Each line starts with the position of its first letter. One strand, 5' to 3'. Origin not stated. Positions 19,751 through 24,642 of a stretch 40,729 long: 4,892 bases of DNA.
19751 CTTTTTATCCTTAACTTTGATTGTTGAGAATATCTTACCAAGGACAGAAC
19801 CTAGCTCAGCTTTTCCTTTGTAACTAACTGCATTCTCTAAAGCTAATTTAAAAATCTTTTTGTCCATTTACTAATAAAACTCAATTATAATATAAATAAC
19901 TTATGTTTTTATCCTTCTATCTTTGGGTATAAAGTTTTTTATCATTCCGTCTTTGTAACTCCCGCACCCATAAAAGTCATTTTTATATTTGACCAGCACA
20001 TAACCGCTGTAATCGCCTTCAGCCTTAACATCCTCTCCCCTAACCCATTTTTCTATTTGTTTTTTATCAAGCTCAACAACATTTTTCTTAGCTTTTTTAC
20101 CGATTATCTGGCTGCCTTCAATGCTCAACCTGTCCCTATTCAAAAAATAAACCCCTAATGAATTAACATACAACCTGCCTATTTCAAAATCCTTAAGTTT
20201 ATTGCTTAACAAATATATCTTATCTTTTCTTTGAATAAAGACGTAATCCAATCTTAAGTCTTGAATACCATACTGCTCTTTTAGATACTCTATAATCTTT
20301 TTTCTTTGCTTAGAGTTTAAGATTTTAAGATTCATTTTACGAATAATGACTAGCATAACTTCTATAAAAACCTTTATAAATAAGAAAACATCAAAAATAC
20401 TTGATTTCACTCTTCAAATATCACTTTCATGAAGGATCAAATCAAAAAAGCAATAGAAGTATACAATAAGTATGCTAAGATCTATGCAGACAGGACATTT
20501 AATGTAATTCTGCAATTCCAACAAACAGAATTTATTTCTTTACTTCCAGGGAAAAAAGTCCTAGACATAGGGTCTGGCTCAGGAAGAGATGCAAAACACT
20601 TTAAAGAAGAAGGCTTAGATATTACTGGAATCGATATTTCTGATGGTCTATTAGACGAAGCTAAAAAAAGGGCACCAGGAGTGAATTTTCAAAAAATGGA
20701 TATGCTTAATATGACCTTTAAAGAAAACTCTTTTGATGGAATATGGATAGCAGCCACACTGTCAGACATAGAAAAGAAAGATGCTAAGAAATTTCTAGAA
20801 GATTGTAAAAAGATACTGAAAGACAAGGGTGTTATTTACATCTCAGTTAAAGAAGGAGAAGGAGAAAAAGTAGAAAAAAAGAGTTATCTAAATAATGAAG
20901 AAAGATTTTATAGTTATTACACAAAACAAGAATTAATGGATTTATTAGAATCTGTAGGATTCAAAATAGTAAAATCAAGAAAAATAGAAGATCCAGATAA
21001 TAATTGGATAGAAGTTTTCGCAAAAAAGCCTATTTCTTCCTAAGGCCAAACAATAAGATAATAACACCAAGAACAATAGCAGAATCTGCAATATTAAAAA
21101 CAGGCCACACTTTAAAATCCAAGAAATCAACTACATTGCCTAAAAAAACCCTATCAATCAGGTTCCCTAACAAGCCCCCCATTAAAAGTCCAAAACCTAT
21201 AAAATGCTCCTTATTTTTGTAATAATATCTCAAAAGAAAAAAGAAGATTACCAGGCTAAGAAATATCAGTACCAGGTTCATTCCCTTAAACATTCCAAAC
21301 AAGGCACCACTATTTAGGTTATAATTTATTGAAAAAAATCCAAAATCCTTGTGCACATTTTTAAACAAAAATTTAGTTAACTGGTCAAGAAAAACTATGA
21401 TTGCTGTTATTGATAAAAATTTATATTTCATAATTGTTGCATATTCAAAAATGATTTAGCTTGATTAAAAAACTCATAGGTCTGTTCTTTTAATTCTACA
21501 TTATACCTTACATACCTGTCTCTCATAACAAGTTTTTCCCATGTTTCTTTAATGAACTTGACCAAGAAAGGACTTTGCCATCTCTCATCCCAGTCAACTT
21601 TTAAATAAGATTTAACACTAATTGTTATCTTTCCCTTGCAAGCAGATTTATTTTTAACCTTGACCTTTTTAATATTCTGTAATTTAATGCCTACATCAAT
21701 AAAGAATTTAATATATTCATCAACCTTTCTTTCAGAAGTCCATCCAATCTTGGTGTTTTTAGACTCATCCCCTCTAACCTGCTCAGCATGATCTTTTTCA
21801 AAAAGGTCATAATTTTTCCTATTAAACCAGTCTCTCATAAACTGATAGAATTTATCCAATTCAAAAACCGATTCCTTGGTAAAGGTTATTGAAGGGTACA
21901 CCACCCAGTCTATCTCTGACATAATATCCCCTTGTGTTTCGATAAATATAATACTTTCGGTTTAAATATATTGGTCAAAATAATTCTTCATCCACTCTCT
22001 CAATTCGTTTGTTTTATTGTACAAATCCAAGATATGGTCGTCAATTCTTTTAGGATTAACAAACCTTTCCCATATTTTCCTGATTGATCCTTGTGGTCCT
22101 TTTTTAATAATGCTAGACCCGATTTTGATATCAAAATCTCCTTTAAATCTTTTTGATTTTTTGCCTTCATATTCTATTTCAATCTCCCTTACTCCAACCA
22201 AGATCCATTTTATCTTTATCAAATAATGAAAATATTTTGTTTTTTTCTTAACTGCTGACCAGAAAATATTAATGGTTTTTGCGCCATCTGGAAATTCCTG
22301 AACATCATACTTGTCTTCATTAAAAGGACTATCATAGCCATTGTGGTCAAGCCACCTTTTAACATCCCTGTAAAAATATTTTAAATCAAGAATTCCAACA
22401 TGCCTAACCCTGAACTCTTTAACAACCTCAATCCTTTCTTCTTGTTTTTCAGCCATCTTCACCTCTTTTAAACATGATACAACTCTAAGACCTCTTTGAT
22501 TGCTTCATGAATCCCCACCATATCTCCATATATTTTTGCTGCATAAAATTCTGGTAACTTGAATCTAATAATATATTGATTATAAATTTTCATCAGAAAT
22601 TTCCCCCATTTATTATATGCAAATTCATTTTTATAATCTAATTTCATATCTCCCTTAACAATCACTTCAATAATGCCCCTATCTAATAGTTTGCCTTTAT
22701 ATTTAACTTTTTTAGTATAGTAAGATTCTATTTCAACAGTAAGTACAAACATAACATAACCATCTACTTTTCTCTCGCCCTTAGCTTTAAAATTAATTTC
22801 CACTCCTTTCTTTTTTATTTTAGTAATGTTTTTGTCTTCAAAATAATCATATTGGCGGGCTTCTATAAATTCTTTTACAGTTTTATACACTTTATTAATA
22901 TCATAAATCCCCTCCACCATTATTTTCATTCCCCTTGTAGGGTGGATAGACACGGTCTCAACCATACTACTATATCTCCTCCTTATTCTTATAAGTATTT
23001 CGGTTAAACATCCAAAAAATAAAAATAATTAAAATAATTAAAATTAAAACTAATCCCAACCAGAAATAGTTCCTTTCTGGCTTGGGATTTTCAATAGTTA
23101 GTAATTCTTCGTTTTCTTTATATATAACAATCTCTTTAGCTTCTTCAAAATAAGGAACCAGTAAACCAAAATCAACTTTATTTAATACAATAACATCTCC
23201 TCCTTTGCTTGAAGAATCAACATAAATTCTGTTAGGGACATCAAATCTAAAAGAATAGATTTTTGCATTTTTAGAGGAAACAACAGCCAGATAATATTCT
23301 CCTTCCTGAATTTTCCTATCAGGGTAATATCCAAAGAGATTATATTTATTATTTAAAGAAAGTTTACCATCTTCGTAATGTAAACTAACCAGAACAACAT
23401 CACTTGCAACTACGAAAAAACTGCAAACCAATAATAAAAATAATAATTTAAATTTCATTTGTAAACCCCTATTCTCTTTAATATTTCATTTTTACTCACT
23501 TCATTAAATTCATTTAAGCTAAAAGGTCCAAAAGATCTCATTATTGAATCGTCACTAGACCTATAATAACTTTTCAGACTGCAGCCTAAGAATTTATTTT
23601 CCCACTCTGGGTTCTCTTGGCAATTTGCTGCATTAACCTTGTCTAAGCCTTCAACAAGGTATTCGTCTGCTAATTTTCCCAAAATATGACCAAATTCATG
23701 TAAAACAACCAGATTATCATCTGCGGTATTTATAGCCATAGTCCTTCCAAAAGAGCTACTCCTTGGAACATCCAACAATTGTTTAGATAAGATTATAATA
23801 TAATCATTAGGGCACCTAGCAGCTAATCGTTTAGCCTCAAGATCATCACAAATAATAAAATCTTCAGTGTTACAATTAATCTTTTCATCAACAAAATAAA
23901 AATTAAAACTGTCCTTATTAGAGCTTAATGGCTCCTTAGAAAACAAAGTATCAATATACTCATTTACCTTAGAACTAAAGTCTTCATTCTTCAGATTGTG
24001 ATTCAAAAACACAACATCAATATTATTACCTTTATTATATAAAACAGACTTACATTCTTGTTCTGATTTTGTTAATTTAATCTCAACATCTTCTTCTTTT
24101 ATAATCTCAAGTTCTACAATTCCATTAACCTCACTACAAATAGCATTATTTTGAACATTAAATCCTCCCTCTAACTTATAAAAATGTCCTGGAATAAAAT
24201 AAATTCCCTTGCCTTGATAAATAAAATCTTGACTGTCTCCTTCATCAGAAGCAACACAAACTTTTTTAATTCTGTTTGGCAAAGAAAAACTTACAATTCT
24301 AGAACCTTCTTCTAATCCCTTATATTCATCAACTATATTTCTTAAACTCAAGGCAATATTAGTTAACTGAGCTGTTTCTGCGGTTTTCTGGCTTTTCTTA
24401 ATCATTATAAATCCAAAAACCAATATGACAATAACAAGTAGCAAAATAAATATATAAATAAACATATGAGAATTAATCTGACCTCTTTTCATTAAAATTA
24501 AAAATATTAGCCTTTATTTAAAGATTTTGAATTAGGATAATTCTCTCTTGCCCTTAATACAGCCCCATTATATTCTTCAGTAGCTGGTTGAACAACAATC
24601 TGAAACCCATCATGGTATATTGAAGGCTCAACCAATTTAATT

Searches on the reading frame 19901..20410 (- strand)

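Call 31: search_protein_families(library=pfam, proteins=[window:19901-20410:-], max_evalue=0.1)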
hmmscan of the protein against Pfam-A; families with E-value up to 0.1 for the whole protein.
window:19901-20410:- (169 aa): 2 families
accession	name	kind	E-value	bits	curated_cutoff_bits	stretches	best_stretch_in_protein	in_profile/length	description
PF13636.12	Methyltranf_PUA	-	3e-13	50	27.6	1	120-167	2-49/49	RNA-binding PUA-like domain of methyltransferase RsmF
PF09157.17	TruB-C_2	-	0.022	15.1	21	1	112-158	3-52/57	Pseudouridine synthase II TruB, C-terminal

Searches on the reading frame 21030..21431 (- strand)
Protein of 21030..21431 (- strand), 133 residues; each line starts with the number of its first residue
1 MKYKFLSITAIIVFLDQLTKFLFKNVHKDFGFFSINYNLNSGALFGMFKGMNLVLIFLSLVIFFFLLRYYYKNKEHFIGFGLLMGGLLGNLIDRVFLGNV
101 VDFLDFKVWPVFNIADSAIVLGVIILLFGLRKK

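Call 31: search_protein_families(library=pfam, proteins=[window:21030-21431:-], max_evalue=0.1)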
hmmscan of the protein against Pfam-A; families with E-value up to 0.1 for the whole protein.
window:21030-21431:- (133 aa): 1 family
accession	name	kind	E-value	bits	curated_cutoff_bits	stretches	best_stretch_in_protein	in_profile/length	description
PF01252.23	Peptidase_A8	-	6.1e-31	108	25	1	8-128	1-138/142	Signal peptidase (SPase) II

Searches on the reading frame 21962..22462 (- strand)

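Call 31: search_protein_families(library=pfam, proteins=[window:21962-22462:-], max_evalue=0.1)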
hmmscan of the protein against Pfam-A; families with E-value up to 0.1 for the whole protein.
window:21962-22462:- (166 aa): 0 families

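Call 68: search_protein_families(library=phrogs, proteins=[window:21962-22462:-], max_evalue=0.01)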
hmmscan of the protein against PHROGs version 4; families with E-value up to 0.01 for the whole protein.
window:21962-22462:- (166 aa): 1 family
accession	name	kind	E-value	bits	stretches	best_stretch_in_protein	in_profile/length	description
phrog_4761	-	unknown function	0.0038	18.4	0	12-30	21-39/44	-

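Call 69: search_protein_families(library=ncbifam, proteins=[window:21962-22462:-], max_evalue=0.01)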
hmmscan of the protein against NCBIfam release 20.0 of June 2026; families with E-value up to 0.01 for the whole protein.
window:21962-22462:- (166 aa): 0 families

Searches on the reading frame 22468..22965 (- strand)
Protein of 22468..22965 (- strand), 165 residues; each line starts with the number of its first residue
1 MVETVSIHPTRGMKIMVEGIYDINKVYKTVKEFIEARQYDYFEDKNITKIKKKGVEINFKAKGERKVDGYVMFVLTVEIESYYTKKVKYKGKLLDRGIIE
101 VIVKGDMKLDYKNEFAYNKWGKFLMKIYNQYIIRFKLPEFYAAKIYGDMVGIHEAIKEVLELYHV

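Call 31: search_protein_families(library=pfam, proteins=[window:22468-22965:-], max_evalue=0.1)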
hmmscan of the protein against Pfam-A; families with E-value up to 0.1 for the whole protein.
window:22468-22965:- (165 aa): 1 family
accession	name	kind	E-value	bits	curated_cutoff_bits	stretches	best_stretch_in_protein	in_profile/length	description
PF11637.13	UvsW-1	-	0.036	14.6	25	0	77-91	11-25/56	UvsW.1 domain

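Call 68: search_protein_families(library=phrogs, proteins=[window:22468-22965:-], max_evalue=0.01)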
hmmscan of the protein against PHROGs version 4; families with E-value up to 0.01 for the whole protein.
window:22468-22965:- (165 aa): 0 families

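Call 69: search_protein_families(library=ncbifam, proteins=[window:22468-22965:-], max_evalue=0.01)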
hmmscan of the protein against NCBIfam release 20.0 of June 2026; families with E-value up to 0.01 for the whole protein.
window:22468-22965:- (165 aa): 0 families

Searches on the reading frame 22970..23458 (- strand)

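Call 31: search_protein_families(library=pfam, proteins=[window:22970-23458:-], max_evalue=0.1)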
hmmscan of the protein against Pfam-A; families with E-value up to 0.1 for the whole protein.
window:22970-23458:- (162 aa): 0 families

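Call 69: search_protein_families(library=ncbifam, proteins=[window:22970-23458:-], max_evalue=0.01)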
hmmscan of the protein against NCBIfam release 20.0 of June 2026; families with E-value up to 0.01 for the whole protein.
window:22970-23458:- (162 aa): 1 family
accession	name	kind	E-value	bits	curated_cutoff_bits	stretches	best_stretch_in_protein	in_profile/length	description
NF033218.1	anchor_AmaP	equivalog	0.00048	19.9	55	1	118-158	37-77/166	alkaline shock response membrane anchor protein AmaP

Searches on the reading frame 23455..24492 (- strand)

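Call 31: search_protein_families(library=pfam, proteins=[window:23455-24492:-], max_evalue=0.1)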
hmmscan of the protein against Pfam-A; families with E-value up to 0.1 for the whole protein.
window:23455-24492:- (345 aa): 2 families
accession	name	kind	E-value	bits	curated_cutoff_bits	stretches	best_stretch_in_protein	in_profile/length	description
PF09471.16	Peptidase_M64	-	5e-10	39.5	26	1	212-296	93-178/302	IgA Peptidase M64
PF00772.26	DnaB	-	0.072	13.6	23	0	151-192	50-93/103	DnaB-like helicase N terminal domain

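Call 69: search_protein_families(library=ncbifam, proteins=[window:23455-24492:-], max_evalue=0.01)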
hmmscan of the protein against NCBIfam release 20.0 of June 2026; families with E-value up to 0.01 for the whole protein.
window:23455-24492:- (345 aa): 1 family
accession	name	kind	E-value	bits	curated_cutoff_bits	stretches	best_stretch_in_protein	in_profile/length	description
NF004944.0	PRK06292.2-2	equivalog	0.0096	14.6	619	0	95-217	169-290/460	dihydrolipoyl dehydrogenase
